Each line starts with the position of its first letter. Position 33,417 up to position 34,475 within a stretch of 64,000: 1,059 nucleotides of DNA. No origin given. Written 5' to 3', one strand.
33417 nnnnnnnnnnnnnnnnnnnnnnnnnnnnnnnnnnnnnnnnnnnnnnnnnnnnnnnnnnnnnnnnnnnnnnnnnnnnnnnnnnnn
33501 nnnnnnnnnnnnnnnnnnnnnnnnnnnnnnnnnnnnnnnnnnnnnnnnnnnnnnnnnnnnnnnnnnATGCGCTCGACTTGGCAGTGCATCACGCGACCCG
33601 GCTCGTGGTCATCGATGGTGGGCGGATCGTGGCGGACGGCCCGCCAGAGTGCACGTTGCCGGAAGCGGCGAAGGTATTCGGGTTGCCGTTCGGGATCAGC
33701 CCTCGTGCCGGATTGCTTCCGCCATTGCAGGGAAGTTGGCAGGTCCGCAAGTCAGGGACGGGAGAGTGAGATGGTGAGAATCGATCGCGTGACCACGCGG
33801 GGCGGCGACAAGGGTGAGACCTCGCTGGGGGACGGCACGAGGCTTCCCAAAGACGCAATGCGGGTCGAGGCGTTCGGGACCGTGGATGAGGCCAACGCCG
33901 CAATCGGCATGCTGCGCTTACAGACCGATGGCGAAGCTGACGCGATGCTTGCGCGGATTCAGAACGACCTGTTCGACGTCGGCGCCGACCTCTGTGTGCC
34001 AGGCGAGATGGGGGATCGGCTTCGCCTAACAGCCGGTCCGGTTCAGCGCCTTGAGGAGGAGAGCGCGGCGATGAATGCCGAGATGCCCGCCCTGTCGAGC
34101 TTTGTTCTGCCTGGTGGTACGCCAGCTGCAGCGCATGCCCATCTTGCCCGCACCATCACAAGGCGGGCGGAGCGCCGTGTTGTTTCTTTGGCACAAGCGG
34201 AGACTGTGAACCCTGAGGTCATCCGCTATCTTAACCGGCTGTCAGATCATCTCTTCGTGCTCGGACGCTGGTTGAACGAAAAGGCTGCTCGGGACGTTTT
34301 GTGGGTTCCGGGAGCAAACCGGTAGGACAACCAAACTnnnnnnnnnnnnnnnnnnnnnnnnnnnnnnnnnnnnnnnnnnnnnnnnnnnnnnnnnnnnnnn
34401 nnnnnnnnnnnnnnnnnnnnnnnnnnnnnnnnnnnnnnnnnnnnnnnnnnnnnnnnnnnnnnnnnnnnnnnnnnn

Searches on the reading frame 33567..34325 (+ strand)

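Call 72: search_protein_families(library=pfam, proteins=[window:33567-34325:+], max_evalue=0.00001)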
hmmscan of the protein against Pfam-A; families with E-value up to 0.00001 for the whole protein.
window:33567-34325:+ (252 aa): 1 family
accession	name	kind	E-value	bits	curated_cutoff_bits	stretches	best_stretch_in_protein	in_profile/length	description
PF01923.23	Cob_adeno_trans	-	3.5e-60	203.4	24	1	75-236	1-171/171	Cobalamin adenosyltransferase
